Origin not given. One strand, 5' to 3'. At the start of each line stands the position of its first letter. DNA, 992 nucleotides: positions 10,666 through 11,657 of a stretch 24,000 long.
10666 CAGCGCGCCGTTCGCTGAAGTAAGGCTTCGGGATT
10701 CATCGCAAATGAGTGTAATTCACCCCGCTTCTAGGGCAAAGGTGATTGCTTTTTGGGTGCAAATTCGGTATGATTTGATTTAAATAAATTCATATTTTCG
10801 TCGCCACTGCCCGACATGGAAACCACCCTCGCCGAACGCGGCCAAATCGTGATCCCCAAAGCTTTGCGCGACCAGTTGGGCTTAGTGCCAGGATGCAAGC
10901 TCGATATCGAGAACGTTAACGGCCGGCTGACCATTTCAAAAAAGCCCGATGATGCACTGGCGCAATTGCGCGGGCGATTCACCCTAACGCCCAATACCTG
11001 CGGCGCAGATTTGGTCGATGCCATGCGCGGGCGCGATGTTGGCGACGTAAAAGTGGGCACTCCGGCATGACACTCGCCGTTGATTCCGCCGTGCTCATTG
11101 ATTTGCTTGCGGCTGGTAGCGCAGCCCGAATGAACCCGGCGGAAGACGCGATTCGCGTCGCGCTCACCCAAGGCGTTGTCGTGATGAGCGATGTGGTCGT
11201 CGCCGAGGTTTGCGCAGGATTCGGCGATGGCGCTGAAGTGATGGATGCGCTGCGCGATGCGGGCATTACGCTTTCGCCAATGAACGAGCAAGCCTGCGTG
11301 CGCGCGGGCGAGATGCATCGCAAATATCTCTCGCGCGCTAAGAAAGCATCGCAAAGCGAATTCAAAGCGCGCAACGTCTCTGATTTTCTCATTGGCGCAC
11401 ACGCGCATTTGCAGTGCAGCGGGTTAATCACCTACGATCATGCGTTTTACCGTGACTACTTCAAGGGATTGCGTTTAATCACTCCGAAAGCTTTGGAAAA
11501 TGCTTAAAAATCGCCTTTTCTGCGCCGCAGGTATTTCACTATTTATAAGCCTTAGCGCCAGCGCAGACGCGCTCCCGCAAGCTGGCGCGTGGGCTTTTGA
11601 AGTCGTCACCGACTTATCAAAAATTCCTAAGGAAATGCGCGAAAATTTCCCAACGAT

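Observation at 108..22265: Hyper-abundant oriented 16-mer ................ (18 copies in 24 kb): candidate undescribed DNA uptake sequence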

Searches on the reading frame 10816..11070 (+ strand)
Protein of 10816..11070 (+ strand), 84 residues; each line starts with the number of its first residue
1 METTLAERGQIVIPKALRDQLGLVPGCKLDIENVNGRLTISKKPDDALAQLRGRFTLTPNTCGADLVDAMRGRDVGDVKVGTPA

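Call 36: search_protein_families(library=ncbifam, proteins=[window:10816-11070:+], max_evalue=0.001)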
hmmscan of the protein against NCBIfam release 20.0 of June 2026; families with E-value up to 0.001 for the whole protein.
window:10816-11070:+ (84 aa): 2 families
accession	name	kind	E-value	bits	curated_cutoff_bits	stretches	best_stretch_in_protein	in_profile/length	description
TIGR01439.1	lp_hng_hel_AbrB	domain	2e-10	40.2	28.3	1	3-43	2-43/44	transcriptional regulator, AbrB family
NF040962.1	near_HgcAB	equivalog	6.9e-06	25.8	70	1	5-31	10-36/70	HgcAB-associated protein HgcC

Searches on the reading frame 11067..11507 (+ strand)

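Call 8: search_protein_families(library=pfam, proteins=[window:11067-11507:+])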
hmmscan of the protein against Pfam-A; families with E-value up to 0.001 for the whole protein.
window:11067-11507:+ (146 aa): 1 family
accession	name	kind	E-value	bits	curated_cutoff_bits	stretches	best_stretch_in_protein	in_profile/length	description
PF01850.27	PIN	-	2.5e-09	38.2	23.6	1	5-129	3-116/120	PIN domain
